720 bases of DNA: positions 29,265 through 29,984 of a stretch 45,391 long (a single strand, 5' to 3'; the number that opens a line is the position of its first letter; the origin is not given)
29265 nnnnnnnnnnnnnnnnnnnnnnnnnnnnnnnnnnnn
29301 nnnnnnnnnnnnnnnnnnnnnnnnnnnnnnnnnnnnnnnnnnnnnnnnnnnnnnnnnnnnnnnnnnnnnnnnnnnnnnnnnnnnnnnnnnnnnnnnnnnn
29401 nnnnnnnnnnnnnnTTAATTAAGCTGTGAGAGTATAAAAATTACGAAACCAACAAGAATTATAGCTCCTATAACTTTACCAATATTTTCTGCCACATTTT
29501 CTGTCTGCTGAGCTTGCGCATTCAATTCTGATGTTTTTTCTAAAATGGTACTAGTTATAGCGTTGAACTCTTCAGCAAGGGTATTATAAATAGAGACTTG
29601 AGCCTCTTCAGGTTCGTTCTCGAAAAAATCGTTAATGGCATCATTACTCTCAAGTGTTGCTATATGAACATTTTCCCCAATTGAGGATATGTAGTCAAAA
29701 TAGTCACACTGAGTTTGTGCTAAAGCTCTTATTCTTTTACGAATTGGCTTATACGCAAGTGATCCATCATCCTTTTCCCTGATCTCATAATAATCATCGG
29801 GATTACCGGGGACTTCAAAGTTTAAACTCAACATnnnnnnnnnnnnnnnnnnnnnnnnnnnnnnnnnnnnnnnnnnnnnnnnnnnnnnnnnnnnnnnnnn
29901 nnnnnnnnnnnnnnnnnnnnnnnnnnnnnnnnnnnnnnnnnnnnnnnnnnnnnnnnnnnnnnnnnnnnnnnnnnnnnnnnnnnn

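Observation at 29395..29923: Antisense tail-anchored membrane protein inserted between tail chaperone (G/T) and tape-measure genes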

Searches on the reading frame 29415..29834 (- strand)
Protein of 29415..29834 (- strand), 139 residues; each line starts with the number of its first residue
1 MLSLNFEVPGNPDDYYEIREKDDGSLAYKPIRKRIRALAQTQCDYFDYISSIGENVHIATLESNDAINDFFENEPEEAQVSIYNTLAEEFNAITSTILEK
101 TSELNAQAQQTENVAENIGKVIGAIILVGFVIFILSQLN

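Call 4: search_protein_families(library=pfam, proteins=[window:29415-29834:-], max_evalue=0.1)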
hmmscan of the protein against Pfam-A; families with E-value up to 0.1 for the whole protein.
window:29415-29834:- (139 aa): 2 families
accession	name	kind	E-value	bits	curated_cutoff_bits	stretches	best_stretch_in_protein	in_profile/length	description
PF18910.5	DUF5665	-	0.019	15.4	27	1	115-138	15-38/56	Domain of unknown function (DUF5665)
PF18709.6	DLP_helical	-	0.028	14.2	25.5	1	63-120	137-198/340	Dynamin-like helical domain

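Call 5: search_protein_families(library=phrogs, proteins=[window:29415-29834:-], max_evalue=0.1)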
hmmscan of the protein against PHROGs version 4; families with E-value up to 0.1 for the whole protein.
window:29415-29834:- (139 aa): 3 families
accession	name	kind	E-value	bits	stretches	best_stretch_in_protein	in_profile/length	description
phrog_28047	-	unknown function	0.031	15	1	55-136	88-169/177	-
phrog_28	-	tail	0.068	12.6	1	76-131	563-618/1228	tail length tape measure protein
phrog_7625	-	head and packaging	0.092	12.6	0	18-108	4-81/504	head morphogenesis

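Call 9: find_homologous_proteins(query=window:29415-29834:-)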
Query window:29415-29834:- (139 aa): 12 proteins with E <= 0.001 among 20 candidates.
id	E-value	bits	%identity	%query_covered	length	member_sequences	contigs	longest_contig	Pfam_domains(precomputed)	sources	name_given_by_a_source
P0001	9.2e-83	293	99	100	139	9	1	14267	-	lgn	-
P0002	8.9e-74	263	84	100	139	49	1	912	-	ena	-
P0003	7.0e-68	244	82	99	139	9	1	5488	-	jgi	-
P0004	8.5e-66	238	77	99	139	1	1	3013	-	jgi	-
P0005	6.8e-65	235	78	99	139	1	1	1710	-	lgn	-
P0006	1.7e-64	233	78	99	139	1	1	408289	-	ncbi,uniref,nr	ncbi:hypothetical protein MXM41_14060 [Leclercia adecarboxylata]|uniref:hypothetical protein n=1 Tax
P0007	2.2e-63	230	75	99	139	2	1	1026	-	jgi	-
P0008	2.2e-50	188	65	89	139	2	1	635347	-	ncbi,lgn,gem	-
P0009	1.5e-40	156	85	63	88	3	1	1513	-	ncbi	ncbi:hypothetical protein AAH476_25995, partial [Enterobacter cloacae subsp. cloacae]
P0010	7.5e-38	147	99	50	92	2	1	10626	-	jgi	jgi:hypothetical protein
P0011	5.9e-33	132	59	76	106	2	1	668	-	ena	-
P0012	6.6e-33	131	81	52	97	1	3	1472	-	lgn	-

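Call 11: find_encoding_contigs(protein=P0006, flank=6000, max_places=4)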
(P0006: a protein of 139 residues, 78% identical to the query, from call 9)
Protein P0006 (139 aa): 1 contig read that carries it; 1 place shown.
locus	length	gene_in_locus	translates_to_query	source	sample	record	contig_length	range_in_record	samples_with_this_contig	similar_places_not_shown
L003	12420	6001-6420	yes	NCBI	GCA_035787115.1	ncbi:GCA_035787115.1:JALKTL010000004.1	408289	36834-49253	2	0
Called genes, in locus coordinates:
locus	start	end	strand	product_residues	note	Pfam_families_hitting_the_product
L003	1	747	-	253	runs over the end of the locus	PF14464:Prok-JAB, PF00877:NLPC_P60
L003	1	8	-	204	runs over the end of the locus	PF06805:Lambda_tail_I (faint)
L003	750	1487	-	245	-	PF05100:Phage_tail_L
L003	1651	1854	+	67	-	-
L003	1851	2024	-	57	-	-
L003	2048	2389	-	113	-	PF05939:Phage_min_tail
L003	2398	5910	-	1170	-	PF20155:TMP_3, PF06120:Phage_HK97_TLTM, PF09718:Tape_meas_lam_C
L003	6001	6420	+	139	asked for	-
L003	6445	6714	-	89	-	PF06223:Phage_tail_T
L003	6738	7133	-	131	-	PF06222:Phage_TAC_1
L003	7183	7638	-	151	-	PF16460:Phage_TTP_11, PF16461:Phage_TTP_12 (weak)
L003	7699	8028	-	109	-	PF11367:Tail_completion_gp17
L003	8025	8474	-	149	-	PF04883:HK97-gp10_like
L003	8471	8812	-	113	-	PF05521:Phage_HCP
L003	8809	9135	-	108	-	PF05135:Phage_connect_1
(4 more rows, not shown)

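Call 12: find_encoding_contigs(protein=P0008, flank=6000, max_places=4)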
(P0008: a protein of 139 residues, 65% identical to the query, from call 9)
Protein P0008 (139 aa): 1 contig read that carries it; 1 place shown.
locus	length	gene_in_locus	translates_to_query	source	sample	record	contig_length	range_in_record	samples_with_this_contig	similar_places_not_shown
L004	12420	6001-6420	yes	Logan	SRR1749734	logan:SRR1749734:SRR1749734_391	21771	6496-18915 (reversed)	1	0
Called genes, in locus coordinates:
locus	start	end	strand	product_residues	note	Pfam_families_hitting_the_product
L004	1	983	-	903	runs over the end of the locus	PF24489:Ig_J_second, PF09327:Phage_Tail_Tip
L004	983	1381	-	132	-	PF22262:DUF6950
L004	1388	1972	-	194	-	-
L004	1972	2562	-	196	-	-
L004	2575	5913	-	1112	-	PF20155:TMP_3, PF06120:Phage_HK97_TLTM, PF09718:Tape_meas_lam_C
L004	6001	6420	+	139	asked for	-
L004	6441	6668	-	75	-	PF06223:Phage_tail_T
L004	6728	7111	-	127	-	PF06222:Phage_TAC_1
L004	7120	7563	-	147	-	PF16460:Phage_TTP_11 (weak)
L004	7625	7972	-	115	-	PF11367:Tail_completion_gp17 (weak)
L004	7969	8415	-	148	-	PF04883:HK97-gp10_like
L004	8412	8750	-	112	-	PF05521:Phage_HCP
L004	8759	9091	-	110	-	PF05135:Phage_connect_1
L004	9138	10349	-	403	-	PF05065:Phage_capsid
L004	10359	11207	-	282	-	PF00574:CLP_protease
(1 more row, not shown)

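Call 16: search_protein_families(library=padloc, proteins=[window:29415-29834:-], max_evalue=1)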
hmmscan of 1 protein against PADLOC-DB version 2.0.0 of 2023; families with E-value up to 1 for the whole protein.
window:29415-29834:- (139 aa): 0 families

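Call 17: search_protein_families(library=ncbifam, proteins=[window:29415-29834:-], max_evalue=1)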
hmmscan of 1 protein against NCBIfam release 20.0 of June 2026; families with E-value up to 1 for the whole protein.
window:29415-29834:- (139 aa): 3 families
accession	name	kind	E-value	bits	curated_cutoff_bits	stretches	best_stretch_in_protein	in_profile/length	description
TIGR01760.1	tape_meas_TP901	equivalog_domain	0.013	14.5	28.8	1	70-128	289-347/349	phage tail tape measure protein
NF053642.1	Mfer764_fam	equivalog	0.051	12.4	560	1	56-130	251-323/393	Mfer764 family protein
NF009726.0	PRK13253.1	subfamily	0.11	12.7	65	1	55-110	6-62/98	citrate lyase subunit gamma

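Call 29: find_related_loci(query=A2, collection=genome_contigs, flank=8000)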
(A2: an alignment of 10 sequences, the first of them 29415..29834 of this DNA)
Query A2 (139 aa) in genome_contigs; peptide patterns used: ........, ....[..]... (x = any residue, [..] = any of these).
39 stretches matched a pattern; 1 encode a relative of the query (tblastn E <= 1e-3); 1 distinct loci.
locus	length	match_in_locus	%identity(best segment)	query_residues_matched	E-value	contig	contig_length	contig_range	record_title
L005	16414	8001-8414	78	1-138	8e-73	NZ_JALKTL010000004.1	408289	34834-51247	Leclercia adecarboxylata strain MGG-10dp contig00004, whole genome shotgun sequence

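Call 31: search_dna_similar(query=window:29415-29834:-, collection=phages, mode=protein, max_evalue=0.01)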
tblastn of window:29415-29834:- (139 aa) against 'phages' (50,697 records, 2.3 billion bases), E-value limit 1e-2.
Records with a match: 1; places in all: 1; records where one place covers at least 80% of the query: 0.
Best place of each record, by identity: <60% 1.
By first word of the organism name: Klebsiella 1.
By host as written in the record: Klebsiella pneumoniae H151440672 1.
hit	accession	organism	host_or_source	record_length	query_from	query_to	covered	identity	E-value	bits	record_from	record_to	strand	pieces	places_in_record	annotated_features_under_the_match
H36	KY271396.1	Klebsiella phage 2 LV-2017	Klebsiella pneumoniae H151440672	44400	75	125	37%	48.3%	2e-4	45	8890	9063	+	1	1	none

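Call 32: search_dna_similar(query=window:29415-29834:-, collection=plasmids, mode=protein, max_evalue=0.01)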
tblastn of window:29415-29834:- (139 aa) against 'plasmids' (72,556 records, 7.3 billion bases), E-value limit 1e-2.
Records with a match: 1; places in all: 1; records where one place covers at least 80% of the query: 1.
Best place of each record, by identity: <60% 1.
By first word of the organism name: Klebsiella 1.
By predicted mobility (MOB-suite, as given by PLSDB): non-mobilizable 1.
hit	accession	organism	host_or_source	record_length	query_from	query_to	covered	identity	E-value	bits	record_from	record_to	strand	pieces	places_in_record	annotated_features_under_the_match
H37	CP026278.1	Klebsiella oxytoca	-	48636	6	125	86%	44.1%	6e-23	100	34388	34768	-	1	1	hypothetical protein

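Call 34: get_annotated_region(hit=H37, flank=5000)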
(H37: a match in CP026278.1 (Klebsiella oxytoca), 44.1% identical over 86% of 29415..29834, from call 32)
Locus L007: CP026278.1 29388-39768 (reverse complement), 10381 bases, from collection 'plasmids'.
description: Klebsiella oxytoca strain KONIH2 plasmid pKOR-0e8e, complete sequence
organism: Klebsiella oxytoca (NCBI taxid 571)
taxonomy: Bacteria; Pseudomonadota; Gammaproteobacteria; Enterobacterales; Enterobacteriaceae; Klebsiella; Klebsiella oxytoca
host: -; source: -; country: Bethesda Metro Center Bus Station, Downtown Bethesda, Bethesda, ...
typing (MOB-suite, as given by PLSDB): non-mobilizable
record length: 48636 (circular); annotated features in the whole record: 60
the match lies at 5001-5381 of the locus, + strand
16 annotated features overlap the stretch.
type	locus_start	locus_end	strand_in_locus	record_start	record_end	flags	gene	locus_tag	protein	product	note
CDS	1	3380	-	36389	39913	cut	-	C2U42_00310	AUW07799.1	hypothetical protein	-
CDS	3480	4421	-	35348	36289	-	-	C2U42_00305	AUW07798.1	antirepressor protein Ant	-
CDS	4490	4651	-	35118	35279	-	-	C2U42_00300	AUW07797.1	Arc family DNA-binding protein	-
CDS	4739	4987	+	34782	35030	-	-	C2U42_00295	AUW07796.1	Arc family DNA-binding protein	-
CDS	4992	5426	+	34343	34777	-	-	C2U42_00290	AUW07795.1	hypothetical protein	-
CDS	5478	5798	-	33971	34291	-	-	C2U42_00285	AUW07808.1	hypothetical protein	-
CDS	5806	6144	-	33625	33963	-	-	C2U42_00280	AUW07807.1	hypothetical protein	-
CDS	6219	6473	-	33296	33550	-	-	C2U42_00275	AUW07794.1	hypothetical protein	-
CDS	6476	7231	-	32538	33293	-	-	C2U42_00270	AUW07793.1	DNA-binding protein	-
CDS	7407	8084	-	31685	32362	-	-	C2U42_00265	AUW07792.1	hypothetical protein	-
CDS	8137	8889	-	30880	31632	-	-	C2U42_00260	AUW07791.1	DNA breaking-rejoining protein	-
CDS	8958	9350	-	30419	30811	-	-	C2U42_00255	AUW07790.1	hypothetical protein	-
CDS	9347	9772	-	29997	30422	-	-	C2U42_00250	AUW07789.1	hypothetical protein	-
CDS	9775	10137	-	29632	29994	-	-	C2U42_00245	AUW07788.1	hypothetical protein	-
CDS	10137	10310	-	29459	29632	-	-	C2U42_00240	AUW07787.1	50S ribosomal protein L13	-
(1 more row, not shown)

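Call 35: get_annotated_region(hit=H36, flank=4000)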
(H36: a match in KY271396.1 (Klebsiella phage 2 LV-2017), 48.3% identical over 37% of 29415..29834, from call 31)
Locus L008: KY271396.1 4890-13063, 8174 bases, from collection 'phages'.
description: Klebsiella phage 2 LV-2017, complete genome.
organism: Klebsiella phage 2 LV-2017 (NCBI taxid 1960655)
taxonomy: Viruses; Duplodnaviria; Heunggongvirae; Uroviricota; Caudoviricetes
host: Klebsiella pneumoniae H151440672; source: -; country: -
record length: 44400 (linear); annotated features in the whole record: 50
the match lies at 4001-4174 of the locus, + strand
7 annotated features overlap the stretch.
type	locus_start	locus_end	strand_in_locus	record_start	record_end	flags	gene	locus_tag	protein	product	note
CDS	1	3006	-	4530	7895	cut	-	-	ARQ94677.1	tail length tape-measure protein 1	-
CDS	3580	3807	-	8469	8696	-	-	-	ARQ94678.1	hypothetical protein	-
CDS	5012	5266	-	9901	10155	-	-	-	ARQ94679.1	hypothetical protein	-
CDS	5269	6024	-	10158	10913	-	-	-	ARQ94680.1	KilA-N domain protein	-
CDS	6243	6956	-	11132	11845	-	-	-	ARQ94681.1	hypothetical protein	-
CDS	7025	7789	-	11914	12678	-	-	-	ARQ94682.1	major tail subunit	-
CDS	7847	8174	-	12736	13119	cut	-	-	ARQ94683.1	hypothetical protein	-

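Call 38: predict_structure(alignment_id=A2)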
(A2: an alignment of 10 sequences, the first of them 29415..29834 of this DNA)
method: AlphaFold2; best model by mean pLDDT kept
length: 139 residues; sequences in the alignment: 10
mean_pLDDT: 72.0   pTM: 0.60
mean pLDDT of the five models: 72.0, 67.1, 63.4, 60.6, 59.8
residues with pLDDT >= 90: 26; 70-90: 51; 50-70: 45; < 50: 17
segments of 3 or more residues with pLDDT < 50: 107-109, 111-113, 115-117, 137-139
pLDDT, mean of each block of 10 residues (from residue 1): 70 93 91 88 75 69 82 89 81 60 52 49 57 51
secondary structure, 60 per line:
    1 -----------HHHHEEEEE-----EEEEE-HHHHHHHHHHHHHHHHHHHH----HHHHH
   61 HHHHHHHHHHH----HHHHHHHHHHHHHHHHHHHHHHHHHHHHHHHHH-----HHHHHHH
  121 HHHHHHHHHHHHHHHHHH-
elements in order: H12-15 E16-20 E26-30 H32-51 H56-71 H76-108 H114-138

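Call 39: search_protein_representatives(alignment_id=A2)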
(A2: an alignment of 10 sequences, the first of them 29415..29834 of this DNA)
Query: 10 sequences, 139 profile positions. Proteins with E-value up to 0.001 (for the whole library): 76; up to 1e-10: 27; up to 1e-30: 3. The best 76 are listed.
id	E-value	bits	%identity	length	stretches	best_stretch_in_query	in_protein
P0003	3.1e-81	286.3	-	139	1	1-139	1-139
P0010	5.7e-36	139.6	-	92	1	1-71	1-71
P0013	7.4e-31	123.1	-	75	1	69-139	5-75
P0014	9.9e-26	106.5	-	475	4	6-106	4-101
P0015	2.8e-24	101.8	-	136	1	7-136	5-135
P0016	1.3e-23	99.6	-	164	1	8-136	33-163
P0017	2.4e-23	98.7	-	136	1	7-135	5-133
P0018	6.9e-23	97.2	-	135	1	6-134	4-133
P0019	1.1e-22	96.5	-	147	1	10-137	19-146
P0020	7.3e-22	93.9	-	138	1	7-136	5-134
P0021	1.7e-21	92.7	-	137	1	7-136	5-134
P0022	7.7e-21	90.6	-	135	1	5-135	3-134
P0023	1.7e-20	89.5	-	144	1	6-134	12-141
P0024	3.7e-20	88.4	-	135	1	5-136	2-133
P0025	6.6e-20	87.6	-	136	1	5-138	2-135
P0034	2.2e-13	66.4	-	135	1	6-136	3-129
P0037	2.0e-11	60.1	-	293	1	4-136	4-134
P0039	2.2e-09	53.5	-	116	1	32-139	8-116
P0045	7.6e-08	48.5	-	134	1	10-136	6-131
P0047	1.5e-07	47.5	-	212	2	32-137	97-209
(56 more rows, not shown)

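Call 44: find_homologous_proteins(query=A3, max_evalue=0.00001)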
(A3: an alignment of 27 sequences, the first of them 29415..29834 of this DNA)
Query A3 (27 sequences) (139 aa, profile of the alignment): 22 proteins with E <= 0.00001 among 1673 candidates.
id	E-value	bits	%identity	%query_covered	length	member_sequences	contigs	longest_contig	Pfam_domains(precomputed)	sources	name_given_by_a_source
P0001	3.0e-47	178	99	100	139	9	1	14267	-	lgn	-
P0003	5.1e-47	177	82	99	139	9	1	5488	-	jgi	-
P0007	1.0e-46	176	75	99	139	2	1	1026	-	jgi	-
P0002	4.9e-46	174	84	100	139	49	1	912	-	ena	-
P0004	5.8e-46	174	77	99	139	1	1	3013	-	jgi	-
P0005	4.1e-45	171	78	99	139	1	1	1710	-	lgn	-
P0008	6.7e-45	170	65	89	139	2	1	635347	-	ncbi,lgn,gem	-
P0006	8.5e-45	170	78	99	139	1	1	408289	-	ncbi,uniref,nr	ncbi:hypothetical protein MXM41_14060 [Leclercia adecarboxylata]|uniref:hypothetical protein n=1 Tax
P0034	2.0e-41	159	31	77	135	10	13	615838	-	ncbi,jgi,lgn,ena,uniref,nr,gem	ncbi:hypothetical protein [Atlantibacter hermannii]|uniref:hypothetical protein n=1 Tax=Atlantibacte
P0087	4.8e-41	158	40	76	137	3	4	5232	-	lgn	-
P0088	2.3e-39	152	34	92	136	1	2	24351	-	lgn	-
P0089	6.8e-39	151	34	86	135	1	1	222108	-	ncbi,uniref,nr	ncbi:hypothetical protein [Enterobacter sp. R1(2018)]|uniref:hypothetical protein n=1 Tax=Enterobact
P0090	2.7e-38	149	38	98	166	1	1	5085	-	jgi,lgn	jgi:hypothetical protein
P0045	7.7e-38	147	24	83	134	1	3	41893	-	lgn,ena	-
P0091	3.6e-36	142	33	86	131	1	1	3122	-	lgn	-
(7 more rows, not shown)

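Call 45: search_protein_families(library=pfam, alignment_id=A3, max_evalue=0.01)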
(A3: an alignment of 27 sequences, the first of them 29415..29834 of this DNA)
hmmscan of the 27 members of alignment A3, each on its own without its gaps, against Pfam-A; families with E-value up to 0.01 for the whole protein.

A. member 1, window:29415-29834:- (139 aa): 0 families

B. families by the number of members that match (of 27 scanned): 8 families
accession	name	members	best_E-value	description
PF00957.27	Synaptobrevin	1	0.00099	Synaptobrevin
PF21433.2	M3K_C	1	0.0034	Mevalonate-3-kinase, C-terminal domain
PF14747.11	DUF4473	1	0.0046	Domain of unknown function (DUF4473)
PF13967.11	RSN1_TM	1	0.0049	Late exocytosis, associated with Golgi transport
PF10661.14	EssA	1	0.0066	WXG100 protein secretion system (Wss), protein EssA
PF11101.13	DUF2884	1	0.007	Protein of unknown function (DUF2884)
PF18910.5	DUF5665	1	0.0088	Domain of unknown function (DUF5665)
PF02582.19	DUF155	1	0.0093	RMND1/Sif2-Sif3/Mrx10, DUF155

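Call 46: find_encoding_contigs(protein=P0034, flank=6000, max_places=4)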
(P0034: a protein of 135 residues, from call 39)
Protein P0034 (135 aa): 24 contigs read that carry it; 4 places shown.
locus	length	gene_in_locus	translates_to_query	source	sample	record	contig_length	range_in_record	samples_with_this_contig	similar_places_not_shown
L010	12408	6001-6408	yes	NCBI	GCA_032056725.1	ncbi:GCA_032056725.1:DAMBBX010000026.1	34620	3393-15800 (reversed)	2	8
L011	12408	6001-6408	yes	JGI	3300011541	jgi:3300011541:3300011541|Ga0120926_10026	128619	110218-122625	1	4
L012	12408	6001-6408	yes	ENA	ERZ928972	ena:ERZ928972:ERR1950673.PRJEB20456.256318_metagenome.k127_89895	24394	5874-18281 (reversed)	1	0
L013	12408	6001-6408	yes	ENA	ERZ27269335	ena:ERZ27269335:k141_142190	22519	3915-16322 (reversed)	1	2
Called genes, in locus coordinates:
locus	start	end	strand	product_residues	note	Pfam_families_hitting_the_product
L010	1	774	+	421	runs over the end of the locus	-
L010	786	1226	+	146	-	-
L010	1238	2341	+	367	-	PF19774:DUF6260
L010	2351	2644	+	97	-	-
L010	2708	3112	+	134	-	PF24085:DUF7370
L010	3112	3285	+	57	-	-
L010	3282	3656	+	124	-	-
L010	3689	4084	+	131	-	-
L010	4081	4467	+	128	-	PF23842:Phage_tail_terminator_3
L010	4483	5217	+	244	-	PF06199:Phage_tail_2, PF13895:Ig_2, PF13927:Ig_3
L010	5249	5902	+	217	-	PF19759:DUF6246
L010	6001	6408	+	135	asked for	-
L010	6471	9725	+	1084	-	PF20155:TMP_3, PF06120:Phage_HK97_TLTM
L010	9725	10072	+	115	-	PF05939:Phage_min_tail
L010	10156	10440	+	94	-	-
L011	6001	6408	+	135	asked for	-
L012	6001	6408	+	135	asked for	-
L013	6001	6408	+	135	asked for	-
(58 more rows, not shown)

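Call 47: find_encoding_contigs(protein=P0089, flank=6000, max_places=2)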
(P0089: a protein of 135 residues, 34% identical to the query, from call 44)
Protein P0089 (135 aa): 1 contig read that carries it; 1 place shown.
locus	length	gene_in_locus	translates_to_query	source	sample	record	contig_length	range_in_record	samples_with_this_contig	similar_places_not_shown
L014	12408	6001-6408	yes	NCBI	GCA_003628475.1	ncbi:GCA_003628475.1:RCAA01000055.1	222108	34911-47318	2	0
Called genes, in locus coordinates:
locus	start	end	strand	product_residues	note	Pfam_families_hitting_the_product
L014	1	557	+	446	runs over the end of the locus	-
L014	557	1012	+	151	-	PF23982:XM1_gp53_minor_capsid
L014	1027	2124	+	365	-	PF19774:DUF6260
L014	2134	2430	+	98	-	-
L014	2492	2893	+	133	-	PF24085:DUF7370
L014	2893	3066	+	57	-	-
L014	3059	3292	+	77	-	-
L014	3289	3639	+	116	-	-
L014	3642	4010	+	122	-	-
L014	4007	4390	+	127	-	PF23842:Phage_tail_terminator_3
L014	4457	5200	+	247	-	PF02368:Big_2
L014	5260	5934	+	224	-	PF19759:DUF6246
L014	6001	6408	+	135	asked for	-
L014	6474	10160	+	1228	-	PF20155:TMP_3, PF06120:Phage_HK97_TLTM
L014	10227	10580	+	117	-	-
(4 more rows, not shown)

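Call 48: find_encoding_contigs(protein=P0088, flank=6000, max_places=2)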
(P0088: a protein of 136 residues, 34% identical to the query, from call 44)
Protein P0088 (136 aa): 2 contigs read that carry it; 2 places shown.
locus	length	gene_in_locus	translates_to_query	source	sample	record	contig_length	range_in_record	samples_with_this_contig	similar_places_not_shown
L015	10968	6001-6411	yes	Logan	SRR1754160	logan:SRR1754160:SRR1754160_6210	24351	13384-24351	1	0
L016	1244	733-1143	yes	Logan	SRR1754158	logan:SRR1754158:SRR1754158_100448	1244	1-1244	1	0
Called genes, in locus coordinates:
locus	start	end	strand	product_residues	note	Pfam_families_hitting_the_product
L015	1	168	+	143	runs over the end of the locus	-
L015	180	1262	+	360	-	PF19774:DUF6260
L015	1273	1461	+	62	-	-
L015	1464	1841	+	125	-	PF24085:DUF7370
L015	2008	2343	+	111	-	-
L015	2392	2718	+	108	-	-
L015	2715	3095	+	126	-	PF23842:Phage_tail_terminator_3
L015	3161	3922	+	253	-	PF02368:Big_2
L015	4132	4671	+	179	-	PF09669:Phage_pRha, PF10549:ORF11CD3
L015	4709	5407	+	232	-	PF19759:DUF6246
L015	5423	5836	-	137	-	-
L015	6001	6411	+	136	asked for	-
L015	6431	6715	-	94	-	PF03869:Arc, PF22513:FitA-like_RHH (weak)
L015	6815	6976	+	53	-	-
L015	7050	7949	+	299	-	PF10547:P22_AR_N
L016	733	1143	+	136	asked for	-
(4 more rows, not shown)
